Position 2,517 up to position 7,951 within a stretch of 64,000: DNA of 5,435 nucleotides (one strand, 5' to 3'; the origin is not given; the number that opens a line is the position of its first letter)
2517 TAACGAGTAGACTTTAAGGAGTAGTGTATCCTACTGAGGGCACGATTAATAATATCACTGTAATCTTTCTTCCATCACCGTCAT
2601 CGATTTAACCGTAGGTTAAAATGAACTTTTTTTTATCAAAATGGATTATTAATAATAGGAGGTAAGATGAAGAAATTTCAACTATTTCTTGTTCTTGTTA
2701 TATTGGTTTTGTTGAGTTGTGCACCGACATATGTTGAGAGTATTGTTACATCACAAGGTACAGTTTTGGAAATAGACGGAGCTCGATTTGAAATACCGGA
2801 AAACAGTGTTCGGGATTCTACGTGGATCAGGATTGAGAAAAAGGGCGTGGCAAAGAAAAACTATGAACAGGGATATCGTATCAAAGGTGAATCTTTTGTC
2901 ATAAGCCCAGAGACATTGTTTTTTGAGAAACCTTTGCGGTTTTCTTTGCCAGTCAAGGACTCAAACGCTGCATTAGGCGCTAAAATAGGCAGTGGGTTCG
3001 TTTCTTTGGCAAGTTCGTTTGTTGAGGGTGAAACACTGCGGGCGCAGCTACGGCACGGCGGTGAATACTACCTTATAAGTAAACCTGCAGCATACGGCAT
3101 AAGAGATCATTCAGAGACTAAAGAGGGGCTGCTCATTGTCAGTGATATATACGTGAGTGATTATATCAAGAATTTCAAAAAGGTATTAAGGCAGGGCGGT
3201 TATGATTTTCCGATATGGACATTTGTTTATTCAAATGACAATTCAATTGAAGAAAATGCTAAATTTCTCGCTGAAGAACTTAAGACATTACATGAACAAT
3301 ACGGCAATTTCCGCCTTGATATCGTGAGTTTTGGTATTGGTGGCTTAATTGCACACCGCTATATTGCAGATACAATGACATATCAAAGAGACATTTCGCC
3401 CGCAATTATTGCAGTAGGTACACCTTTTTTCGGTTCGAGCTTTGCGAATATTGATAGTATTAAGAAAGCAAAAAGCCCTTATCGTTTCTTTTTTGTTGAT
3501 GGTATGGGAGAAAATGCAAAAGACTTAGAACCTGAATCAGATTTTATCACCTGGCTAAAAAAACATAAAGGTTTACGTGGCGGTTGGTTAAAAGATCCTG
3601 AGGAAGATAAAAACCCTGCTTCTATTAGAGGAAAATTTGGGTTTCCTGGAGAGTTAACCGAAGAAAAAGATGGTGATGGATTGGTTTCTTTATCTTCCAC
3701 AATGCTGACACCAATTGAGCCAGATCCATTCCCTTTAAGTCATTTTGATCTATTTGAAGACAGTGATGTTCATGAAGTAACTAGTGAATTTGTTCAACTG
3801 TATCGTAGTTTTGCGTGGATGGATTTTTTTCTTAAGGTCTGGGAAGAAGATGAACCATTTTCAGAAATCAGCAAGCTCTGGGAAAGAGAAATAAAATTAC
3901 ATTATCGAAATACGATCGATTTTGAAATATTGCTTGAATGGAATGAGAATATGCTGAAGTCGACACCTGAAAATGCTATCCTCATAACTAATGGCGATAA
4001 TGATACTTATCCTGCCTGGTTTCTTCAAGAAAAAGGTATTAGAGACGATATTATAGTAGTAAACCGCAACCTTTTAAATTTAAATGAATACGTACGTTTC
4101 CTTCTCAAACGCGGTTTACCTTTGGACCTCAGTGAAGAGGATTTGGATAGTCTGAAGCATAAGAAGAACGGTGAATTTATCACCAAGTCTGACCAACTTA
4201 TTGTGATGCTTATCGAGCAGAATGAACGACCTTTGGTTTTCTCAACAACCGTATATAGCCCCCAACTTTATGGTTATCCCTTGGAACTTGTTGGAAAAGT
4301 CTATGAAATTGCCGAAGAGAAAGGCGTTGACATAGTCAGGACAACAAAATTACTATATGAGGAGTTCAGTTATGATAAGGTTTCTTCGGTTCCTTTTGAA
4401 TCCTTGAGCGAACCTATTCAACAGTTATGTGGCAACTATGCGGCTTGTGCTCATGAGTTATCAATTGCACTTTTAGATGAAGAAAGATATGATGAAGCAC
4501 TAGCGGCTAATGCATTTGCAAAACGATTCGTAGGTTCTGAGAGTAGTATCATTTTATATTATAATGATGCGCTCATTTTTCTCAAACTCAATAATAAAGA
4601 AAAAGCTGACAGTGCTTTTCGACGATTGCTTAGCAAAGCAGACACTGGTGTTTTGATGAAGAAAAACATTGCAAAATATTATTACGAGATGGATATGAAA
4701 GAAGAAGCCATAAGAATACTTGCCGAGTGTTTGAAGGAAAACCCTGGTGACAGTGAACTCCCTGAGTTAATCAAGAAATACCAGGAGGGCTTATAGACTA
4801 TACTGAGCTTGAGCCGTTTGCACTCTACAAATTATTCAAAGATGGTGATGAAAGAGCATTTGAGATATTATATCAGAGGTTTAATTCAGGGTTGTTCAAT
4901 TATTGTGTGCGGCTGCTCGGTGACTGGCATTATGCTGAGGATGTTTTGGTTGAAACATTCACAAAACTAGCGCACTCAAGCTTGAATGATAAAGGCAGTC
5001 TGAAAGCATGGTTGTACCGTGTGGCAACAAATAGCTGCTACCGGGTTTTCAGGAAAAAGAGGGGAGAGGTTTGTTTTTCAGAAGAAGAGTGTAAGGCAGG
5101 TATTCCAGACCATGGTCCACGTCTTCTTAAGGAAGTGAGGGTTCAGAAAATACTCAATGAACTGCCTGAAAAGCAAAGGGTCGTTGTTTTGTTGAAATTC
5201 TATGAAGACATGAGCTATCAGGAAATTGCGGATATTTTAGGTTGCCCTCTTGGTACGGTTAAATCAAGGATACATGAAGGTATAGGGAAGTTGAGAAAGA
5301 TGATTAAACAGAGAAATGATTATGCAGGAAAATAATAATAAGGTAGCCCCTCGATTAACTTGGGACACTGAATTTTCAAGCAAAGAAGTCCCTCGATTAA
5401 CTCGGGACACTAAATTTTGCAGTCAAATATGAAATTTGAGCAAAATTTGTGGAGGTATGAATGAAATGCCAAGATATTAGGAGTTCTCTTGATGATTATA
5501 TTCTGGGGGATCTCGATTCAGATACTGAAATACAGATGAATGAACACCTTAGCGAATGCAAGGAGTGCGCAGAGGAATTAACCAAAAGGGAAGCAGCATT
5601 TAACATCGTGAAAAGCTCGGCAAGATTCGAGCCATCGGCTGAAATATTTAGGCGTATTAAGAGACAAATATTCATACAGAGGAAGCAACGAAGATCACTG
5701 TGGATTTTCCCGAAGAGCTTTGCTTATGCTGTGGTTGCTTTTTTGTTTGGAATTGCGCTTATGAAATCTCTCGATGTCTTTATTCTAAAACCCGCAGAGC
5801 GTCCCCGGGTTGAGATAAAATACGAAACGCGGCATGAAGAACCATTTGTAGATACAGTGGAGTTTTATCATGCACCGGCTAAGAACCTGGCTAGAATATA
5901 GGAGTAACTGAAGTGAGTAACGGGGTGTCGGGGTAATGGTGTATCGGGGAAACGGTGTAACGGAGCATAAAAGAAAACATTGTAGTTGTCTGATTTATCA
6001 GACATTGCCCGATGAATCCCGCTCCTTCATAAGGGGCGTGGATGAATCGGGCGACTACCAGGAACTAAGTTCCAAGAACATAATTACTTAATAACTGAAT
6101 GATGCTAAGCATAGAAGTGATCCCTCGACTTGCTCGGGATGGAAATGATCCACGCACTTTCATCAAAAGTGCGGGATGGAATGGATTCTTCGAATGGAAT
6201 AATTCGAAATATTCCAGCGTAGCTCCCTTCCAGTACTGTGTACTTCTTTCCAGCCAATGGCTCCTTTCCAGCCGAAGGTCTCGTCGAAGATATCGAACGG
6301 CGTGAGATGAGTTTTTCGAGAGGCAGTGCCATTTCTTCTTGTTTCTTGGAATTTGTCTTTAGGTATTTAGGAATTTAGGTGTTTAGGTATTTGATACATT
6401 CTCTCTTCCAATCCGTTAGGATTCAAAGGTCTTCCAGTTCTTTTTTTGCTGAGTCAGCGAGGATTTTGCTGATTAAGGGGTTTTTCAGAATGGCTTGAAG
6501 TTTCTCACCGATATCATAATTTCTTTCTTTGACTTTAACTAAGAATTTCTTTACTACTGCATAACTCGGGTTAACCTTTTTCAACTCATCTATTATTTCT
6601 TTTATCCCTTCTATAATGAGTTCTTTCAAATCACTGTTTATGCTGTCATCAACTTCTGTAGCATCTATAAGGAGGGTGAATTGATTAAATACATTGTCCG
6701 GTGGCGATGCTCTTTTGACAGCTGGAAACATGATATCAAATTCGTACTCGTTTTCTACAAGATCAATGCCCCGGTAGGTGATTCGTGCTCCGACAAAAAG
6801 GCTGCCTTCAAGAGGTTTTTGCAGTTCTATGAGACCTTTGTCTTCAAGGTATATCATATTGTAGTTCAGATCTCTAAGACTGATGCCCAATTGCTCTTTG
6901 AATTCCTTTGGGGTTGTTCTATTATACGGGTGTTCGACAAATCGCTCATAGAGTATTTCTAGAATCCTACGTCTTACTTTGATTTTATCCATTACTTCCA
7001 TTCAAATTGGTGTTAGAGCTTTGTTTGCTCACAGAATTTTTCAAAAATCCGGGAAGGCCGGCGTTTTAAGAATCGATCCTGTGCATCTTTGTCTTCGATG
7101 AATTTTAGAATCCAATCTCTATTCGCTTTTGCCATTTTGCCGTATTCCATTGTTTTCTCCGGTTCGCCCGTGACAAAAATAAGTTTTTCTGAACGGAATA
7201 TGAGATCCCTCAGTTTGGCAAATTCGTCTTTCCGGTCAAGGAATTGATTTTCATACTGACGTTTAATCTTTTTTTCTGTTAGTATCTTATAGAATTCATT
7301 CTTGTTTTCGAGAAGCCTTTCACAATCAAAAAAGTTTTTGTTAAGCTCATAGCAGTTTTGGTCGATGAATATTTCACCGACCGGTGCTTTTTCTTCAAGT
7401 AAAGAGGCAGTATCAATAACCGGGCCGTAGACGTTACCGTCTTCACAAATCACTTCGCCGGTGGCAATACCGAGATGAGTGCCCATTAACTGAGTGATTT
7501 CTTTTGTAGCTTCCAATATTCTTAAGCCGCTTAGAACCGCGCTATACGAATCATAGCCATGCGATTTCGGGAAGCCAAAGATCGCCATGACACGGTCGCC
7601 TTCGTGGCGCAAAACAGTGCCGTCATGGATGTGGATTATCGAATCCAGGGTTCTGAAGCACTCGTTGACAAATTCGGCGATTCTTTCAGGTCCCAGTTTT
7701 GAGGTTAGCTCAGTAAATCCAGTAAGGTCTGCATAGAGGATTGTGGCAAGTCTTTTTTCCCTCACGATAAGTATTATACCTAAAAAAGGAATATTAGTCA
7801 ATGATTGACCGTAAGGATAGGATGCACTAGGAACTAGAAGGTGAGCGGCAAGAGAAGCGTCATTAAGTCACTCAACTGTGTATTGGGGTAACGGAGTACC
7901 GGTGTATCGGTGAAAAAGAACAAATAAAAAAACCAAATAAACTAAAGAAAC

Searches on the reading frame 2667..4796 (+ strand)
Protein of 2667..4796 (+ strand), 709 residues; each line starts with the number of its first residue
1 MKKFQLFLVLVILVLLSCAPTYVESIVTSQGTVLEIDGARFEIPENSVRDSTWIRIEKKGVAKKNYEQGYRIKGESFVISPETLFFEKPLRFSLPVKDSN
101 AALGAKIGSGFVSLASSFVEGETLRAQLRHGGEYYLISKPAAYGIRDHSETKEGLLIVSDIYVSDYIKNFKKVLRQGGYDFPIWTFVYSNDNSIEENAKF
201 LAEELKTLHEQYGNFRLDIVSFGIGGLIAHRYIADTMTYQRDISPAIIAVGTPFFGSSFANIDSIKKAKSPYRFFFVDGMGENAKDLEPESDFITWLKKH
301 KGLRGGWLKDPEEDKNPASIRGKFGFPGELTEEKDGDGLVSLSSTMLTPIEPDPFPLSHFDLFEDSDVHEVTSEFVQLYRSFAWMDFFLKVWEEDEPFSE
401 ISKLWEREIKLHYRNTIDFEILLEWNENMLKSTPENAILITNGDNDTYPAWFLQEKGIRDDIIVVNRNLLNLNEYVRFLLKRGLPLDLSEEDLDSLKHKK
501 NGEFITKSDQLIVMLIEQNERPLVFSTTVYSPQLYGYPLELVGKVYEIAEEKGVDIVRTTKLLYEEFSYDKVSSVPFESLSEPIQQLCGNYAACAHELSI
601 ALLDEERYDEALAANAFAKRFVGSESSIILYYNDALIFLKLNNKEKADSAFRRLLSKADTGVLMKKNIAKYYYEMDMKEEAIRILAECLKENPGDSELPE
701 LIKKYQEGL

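Call 7: search_protein_families(library=pfam, proteins=[window:2667-4796:+])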
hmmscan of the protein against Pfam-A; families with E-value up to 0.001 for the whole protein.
window:2667-4796:+ (709 aa): 2 families
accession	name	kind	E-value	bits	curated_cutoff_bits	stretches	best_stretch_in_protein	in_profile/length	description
PF13174.12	TPR_6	-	2.4e-05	25.1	26.3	0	668-694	6-32/33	Tetratricopeptide repeat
PF24096.1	DUF7379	-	9.2e-05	22.9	33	1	195-267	51-125/191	Domain of unknown function (DUF7379)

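Call 33: find_homologous_proteins(query=window:2667-4796:+, max_evalue=1e-30)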
Query window:2667-4796:+ (709 aa): 123 proteins with E <= 1e-30 among 8000 candidates; the best 120 are listed.
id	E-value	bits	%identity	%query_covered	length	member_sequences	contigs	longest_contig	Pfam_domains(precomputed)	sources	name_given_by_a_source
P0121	0.0e+0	1603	100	100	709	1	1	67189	PF28495.1,PF13174.13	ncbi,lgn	-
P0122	0.0e+0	1391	88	98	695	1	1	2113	PF28495.1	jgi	-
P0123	0.0e+0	1313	81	100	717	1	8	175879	PF28495.1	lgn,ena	-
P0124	0.0e+0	1300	82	99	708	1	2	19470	PF28495.1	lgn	-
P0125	0.0e+0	1275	80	98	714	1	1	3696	PF28495.1,PF13181.13,PF07719.24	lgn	-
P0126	0.0e+0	1248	78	98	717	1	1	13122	PF28495.1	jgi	-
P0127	0.0e+0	1237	77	98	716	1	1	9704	PF28495.1,PF13181.13,PF07719.24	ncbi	-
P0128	0.0e+0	1154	76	95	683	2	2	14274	PF28495.1,PF13181.13,PF07719.24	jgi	jgi:hypothetical protein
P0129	0.0e+0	1127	72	100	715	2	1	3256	PF28495.1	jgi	-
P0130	0.0e+0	1078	69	99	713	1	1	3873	PF28495.1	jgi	jgi:tetratricopeptide (TPR) repeat protein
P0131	0.0e+0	1076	69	99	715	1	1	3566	PF28495.1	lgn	-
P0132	0.0e+0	1067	67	98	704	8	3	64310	PF28495.1,PF07719.24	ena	-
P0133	0.0e+0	1065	67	99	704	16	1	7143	PF28495.1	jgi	-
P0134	0.0e+0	1055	67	98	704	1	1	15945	PF28495.1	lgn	-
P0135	0.0e+0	1048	64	100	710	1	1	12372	PF28495.1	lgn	-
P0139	0.0e+0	1019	63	99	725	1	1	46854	PF28495.1,PF13174.13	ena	-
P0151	1.3e-258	878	57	99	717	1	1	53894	PF28495.1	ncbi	ncbi:MAG: hypothetical protein WBB37_02040 [bacterium]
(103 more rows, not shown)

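Call 34: find_encoding_contigs(protein=P0121, flank=3000, max_places=3)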
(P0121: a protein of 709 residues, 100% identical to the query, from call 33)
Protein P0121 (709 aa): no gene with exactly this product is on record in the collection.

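Call 35: find_encoding_contigs(protein=P0123, flank=10000, max_places=3)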
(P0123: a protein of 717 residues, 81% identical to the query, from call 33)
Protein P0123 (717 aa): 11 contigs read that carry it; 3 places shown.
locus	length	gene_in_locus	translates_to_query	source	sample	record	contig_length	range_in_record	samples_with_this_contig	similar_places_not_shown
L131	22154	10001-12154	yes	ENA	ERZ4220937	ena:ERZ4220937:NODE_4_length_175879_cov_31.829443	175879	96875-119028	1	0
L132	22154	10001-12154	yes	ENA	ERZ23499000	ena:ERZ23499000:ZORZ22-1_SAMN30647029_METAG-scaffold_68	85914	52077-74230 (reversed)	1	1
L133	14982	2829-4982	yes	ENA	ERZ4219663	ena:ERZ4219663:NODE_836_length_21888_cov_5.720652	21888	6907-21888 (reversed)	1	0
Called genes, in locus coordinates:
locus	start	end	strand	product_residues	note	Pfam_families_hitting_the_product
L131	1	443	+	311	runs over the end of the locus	PF01545:Cation_efflux, PF16916:ZT_dimer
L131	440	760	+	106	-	PF00583:Acetyltransf_1, PF13673:Acetyltransf_10, PF13508:Acetyltransf_7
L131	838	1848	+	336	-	PF17792:ThiD2, PF02581:TMP-TENI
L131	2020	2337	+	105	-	PF02482:Ribosomal_S30AE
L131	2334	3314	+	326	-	PF02603:Hpr_kinase_N, PF07475:Hpr_kinase_C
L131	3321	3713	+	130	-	PF03610:EIIA-man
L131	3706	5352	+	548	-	PF00501:AMP-binding, PF23562:AMP-binding_C_3 (weak)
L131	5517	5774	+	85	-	-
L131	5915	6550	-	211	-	PF00665:rve, PF13683:rve_3, PF13333:rve_2 (weak)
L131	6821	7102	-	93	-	PF01527:HTH_Tnp_1, PF13518:HTH_28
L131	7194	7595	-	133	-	PF02082:Rrf2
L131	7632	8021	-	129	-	-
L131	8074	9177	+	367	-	PF06925:MGDG_synth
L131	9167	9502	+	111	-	PF06262:Zincin_1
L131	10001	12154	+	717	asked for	PF28495:TMEM260_2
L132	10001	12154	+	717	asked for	PF28495:TMEM260_2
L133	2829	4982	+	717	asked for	PF28495:TMEM260_2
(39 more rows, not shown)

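Call 36: find_encoding_contigs(protein=P0124, flank=10000, max_places=2)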
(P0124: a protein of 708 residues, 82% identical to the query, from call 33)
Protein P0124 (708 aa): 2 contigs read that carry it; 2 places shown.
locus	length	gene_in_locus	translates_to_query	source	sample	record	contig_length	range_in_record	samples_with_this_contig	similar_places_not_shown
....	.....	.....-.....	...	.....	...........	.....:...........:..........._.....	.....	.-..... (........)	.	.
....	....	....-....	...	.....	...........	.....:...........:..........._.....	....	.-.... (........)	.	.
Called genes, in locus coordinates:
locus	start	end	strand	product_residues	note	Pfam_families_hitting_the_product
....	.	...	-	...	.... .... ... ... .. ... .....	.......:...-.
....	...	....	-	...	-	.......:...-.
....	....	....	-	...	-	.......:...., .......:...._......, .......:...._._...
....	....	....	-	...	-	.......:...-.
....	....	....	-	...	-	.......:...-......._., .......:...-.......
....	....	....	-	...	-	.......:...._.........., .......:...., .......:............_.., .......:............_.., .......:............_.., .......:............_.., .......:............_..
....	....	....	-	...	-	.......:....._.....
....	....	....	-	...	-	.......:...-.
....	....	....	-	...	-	-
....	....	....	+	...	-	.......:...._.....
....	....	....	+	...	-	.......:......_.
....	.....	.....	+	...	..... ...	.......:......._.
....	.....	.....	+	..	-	?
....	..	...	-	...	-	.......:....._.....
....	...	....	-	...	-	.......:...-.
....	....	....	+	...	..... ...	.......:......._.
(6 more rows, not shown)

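Call 44: find_encoding_contigs(protein=P0127, flank=4000, max_places=1)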
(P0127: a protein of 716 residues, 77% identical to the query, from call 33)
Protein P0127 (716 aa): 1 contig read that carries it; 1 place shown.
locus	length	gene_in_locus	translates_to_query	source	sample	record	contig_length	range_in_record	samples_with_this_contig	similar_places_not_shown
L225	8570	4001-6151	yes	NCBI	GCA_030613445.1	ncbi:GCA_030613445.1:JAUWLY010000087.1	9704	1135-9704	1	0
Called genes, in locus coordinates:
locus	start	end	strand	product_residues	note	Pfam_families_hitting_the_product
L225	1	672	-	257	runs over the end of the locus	PF18915:DUF5667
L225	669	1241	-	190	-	PF07638:Sigma70_ECF (weak), PF04542:Sigma70_r2, PF08281:Sigma70_r4_2, PF04545:Sigma70_r4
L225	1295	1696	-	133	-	PF02082:Rrf2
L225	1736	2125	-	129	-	-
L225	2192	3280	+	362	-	PF06925:MGDG_synth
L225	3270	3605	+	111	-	PF06262:Zincin_1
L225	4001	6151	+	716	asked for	PF13181:TPR_8 (faint), PF28495:TMEM260_2, PF07719:TPR_2 (faint)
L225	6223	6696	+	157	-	PF04542:Sigma70_r2, PF08281:Sigma70_r4_2, PF04545:Sigma70_r4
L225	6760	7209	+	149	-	PF13490:zf-HC2 (weak)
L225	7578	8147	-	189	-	-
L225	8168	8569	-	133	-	?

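Call 45: find_encoding_contigs(protein=P0132, flank=4000, max_places=1)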
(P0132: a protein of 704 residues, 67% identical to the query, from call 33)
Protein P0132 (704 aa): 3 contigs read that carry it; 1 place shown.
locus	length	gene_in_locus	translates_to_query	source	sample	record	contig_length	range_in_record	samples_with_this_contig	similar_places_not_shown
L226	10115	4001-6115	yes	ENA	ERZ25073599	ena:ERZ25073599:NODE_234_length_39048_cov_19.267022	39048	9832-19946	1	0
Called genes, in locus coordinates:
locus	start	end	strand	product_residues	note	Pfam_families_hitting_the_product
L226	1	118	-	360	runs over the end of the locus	PF13379:NMT1_2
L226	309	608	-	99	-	PF02943:FeThRed_B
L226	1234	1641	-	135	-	PF02082:Rrf2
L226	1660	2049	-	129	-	-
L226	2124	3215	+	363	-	PF06925:MGDG_synth, PF04101:Glyco_tran_28_C (weak)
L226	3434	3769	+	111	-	PF06262:Zincin_1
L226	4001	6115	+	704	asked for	PF28495:TMEM260_2, PF07719:TPR_2 (faint)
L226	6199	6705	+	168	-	PF04542:Sigma70_r2, PF08281:Sigma70_r4_2, PF04545:Sigma70_r4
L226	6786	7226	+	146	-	PF13490:zf-HC2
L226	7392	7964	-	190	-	-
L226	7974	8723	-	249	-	-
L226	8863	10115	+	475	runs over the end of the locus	PF01336:tRNA_anti-codon, PF00152:tRNA-synt_2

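Call 46: find_encoding_contigs(protein=P0139, flank=4000, max_places=1)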
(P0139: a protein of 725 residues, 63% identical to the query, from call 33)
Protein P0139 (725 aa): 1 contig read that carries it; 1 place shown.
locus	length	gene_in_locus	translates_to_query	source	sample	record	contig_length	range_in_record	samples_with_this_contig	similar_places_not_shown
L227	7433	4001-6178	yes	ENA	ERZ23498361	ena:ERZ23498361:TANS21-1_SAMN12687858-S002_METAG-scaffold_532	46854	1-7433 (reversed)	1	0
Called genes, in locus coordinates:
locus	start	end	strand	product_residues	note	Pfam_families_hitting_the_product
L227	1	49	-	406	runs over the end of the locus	PF02321:OEP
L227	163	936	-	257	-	PF18915:DUF5667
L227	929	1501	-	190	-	PF07638:Sigma70_ECF (weak), PF04542:Sigma70_r2, PF08281:Sigma70_r4_2, PF04545:Sigma70_r4 (weak)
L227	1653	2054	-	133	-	PF02082:Rrf2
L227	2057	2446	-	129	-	-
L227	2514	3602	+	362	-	PF06925:MGDG_synth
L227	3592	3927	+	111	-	PF06262:Zincin_1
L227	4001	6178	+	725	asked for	PF28495:TMEM260_2, PF13174:TPR_6 (faint)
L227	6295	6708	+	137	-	PF08281:Sigma70_r4_2, PF04545:Sigma70_r4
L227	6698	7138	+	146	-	PF13490:zf-HC2 (weak)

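Call 47: find_encoding_contigs(protein=P0151, flank=4000, max_places=1)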
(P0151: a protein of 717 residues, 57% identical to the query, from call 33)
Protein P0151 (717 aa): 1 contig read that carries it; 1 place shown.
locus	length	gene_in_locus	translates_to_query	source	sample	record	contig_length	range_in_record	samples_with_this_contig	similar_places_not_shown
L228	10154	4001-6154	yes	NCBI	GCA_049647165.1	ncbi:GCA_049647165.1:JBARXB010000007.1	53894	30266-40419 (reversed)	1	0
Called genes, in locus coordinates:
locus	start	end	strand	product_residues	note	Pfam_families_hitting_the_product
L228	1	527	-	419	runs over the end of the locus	PF06050:HGD-D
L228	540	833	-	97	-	PF02943:FeThRed_B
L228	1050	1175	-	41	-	-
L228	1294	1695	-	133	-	PF02082:Rrf2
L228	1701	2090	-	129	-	-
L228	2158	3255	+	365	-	PF06925:MGDG_synth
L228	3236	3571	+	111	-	PF06262:Zincin_1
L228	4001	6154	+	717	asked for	PF28495:TMEM260_2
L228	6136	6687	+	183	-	PF04542:Sigma70_r2, PF08281:Sigma70_r4_2, PF04545:Sigma70_r4, PF13384:HTH_23 (weak)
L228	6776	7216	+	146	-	PF13490:zf-HC2 (weak)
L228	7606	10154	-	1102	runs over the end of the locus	PF00211:Guanylate_cyc, PF13176:TPR_7 (faint), PF13191:AAA_16, PF13414:TPR_11 (faint), PF10602:RPN7 (weak), PF25058:ARM_TT21 (weak), PF13424:TPR_12, PF17874:TPR_MalT, +9 more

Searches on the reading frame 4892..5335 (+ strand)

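Call 7: search_protein_families(library=pfam, proteins=[window:4892-5335:+])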
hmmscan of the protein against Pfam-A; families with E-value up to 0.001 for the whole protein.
window:4892-5335:+ (147 aa): 4 families
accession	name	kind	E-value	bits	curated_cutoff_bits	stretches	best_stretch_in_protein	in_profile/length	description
PF08281.18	Sigma70_r4_2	-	3.1e-19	68.8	25.7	1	83-133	3-53/54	Sigma-70, region 4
PF04545.22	Sigma70_r4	-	1.7e-15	56.7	24.1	1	88-136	2-50/50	Sigma-70, region 4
PF04542.20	Sigma70_r2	-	8.7e-11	41.9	24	1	2-57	10-69/71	Sigma-70 region 2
PF13384.12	HTH_23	-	8.5e-06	25.9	24.6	1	93-127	4-38/50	Homeodomain-like domain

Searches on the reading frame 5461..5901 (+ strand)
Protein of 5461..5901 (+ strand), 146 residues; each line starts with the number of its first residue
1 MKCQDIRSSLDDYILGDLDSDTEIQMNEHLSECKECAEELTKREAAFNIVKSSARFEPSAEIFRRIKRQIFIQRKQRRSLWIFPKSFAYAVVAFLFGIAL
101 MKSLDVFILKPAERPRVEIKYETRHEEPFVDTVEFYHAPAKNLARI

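Call 7: search_protein_families(library=pfam, proteins=[window:5461-5901:+])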
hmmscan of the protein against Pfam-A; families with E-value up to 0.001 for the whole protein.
window:5461-5901:+ (146 aa): 1 family
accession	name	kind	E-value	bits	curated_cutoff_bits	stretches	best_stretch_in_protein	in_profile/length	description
PF13490.11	zf-HC2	-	2.6e-07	31.1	22.2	1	3-37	1-35/35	Putative zinc-finger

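Call 11: find_encoding_contigs(protein=window:5461-5901:+, flank=5000, max_places=10)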
Protein window:5461-5901:+ (146 aa): 1 contig read that carries it; 1 place shown.
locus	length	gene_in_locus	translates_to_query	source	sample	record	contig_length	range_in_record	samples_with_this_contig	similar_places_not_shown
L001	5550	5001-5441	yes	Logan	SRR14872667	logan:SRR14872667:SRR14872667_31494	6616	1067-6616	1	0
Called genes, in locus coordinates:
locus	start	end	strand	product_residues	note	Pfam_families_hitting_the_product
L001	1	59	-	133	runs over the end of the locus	PF02082:Rrf2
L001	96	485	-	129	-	-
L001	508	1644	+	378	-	PF06925:MGDG_synth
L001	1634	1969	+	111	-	PF06262:Zincin_1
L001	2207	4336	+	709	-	PF28495:TMEM260_2, PF13174:TPR_6 (faint)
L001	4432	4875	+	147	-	PF04542:Sigma70_r2, PF08281:Sigma70_r4_2, PF04545:Sigma70_r4, PF13384:HTH_23 (weak)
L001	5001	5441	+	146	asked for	PF13490:zf-HC2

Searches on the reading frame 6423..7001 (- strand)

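Call 7: search_protein_families(library=pfam, proteins=[window:6423-7001:-])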
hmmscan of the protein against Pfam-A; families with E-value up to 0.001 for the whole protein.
window:6423-7001:- (192 aa): 1 family
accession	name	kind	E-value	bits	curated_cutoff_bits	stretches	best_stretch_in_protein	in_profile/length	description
PF12840.13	HTH_20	-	0.00023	21.5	27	1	8-60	4-50/51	Helix-turn-helix domain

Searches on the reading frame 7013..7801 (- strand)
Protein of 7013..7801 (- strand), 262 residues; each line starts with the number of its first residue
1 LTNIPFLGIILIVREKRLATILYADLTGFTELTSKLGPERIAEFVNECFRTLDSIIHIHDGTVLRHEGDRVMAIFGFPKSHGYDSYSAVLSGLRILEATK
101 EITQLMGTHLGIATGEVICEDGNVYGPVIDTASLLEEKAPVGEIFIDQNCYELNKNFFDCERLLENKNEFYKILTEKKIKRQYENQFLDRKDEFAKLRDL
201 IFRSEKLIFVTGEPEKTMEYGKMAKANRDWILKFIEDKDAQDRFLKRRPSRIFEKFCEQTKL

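Call 7: search_protein_families(library=pfam, proteins=[window:7013-7801:-])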
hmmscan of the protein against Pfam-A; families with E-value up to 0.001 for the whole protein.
window:7013-7801:- (262 aa): 1 family
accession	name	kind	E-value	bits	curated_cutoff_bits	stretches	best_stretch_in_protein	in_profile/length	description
PF00211.25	Guanylate_cyc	-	1.3e-13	51.3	21.9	1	19-161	9-163/183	Adenylate and Guanylate cyclase catalytic domain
